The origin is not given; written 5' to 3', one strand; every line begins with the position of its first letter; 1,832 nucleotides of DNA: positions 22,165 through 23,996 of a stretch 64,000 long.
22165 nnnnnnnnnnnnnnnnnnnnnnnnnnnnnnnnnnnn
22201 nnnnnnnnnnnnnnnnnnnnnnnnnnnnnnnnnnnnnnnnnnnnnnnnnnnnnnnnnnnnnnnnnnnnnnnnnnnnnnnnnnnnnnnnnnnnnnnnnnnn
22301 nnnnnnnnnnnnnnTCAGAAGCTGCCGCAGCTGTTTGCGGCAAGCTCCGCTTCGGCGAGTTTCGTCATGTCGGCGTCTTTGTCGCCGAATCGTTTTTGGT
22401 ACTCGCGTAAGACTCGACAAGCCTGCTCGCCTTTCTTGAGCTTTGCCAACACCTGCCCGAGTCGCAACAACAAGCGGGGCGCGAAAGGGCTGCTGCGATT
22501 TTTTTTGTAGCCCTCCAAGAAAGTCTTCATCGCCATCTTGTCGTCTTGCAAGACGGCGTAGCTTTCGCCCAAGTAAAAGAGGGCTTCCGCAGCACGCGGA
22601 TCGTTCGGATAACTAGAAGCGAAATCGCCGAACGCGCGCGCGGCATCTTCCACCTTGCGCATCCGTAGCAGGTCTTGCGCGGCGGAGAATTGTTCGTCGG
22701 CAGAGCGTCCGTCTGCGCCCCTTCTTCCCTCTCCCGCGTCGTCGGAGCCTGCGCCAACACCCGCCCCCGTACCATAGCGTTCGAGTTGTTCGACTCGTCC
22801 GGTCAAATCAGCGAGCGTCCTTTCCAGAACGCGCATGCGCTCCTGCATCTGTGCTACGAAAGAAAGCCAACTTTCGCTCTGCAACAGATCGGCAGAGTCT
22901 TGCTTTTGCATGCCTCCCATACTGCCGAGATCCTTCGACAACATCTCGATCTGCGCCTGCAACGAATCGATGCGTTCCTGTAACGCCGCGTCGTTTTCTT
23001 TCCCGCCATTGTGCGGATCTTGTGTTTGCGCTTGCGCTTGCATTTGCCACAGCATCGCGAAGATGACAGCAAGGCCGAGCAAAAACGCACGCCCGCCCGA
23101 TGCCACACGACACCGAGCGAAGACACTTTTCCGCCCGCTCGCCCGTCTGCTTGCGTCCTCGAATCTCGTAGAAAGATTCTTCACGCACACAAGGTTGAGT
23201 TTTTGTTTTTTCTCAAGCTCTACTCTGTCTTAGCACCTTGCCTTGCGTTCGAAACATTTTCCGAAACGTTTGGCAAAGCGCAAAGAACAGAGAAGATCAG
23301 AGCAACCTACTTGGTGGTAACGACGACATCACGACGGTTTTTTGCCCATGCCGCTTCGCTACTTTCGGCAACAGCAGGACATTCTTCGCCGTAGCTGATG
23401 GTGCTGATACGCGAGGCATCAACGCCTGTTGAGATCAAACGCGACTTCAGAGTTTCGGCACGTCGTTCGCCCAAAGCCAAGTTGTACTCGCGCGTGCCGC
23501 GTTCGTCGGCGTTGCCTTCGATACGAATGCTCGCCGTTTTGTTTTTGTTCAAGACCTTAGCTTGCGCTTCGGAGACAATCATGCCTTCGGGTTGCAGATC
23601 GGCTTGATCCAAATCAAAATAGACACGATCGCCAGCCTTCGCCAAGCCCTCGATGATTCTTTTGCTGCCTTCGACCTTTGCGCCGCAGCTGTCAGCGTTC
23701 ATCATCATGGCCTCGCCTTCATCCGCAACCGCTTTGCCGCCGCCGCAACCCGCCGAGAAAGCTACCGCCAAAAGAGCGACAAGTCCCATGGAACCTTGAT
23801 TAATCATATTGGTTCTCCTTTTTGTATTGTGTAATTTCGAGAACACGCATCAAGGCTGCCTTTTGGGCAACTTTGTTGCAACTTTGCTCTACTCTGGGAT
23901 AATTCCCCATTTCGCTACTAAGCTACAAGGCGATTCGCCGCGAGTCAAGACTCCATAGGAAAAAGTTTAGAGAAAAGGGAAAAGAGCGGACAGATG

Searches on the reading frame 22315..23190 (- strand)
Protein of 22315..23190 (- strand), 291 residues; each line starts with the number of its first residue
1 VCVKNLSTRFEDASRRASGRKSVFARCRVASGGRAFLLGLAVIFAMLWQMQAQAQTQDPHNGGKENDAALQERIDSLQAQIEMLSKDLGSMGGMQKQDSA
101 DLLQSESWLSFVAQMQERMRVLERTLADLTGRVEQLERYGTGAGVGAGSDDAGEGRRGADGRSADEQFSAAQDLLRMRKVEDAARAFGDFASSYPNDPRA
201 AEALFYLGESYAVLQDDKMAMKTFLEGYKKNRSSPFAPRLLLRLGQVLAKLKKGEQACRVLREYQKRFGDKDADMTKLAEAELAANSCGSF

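Call 6: search_protein_families(library=pfam, proteins=[window:22315-23190:-])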
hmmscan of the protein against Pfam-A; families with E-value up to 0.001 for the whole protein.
window:22315-23190:- (291 aa): 4 families
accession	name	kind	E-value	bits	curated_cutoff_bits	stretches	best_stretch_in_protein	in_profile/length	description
PF13432.12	TPR_16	-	6.6e-09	36.5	32.7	1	170-230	3-60/65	Tetratricopeptide repeat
PF13174.12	TPR_6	-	2.9e-07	31.1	26.3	0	241-268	3-30/33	Tetratricopeptide repeat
PF13428.12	TPR_14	-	4.6e-07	30.3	23.5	0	238-280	1-43/44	Tetratricopeptide repeat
PF07719.23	TPR_2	-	1.6e-05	25.1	27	0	201-231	1-31/34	Tetratricopeptide repeat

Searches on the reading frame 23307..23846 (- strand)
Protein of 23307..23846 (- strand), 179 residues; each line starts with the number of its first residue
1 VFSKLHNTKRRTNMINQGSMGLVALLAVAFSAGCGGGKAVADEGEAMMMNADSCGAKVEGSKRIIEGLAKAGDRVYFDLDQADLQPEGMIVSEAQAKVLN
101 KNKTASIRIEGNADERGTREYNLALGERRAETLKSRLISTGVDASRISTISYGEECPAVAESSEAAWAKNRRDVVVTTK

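Call 36: search_protein_families(library=pfam, proteins=[window:23307-23846:-], max_evalue=0.00001)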
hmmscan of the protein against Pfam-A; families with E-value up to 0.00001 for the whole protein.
window:23307-23846:- (179 aa): 1 family
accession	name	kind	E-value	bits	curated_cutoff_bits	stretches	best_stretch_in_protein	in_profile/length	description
PF00691.25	OmpA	-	4.6e-18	65.8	27.2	1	76-171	1-98/98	OmpA family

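Call 67: find_encoding_contigs(protein=window:23310-23807:-, flank=6000, max_places=10)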
Protein seq(166 aa) (166 aa): no gene with exactly this product is on record in the collection.
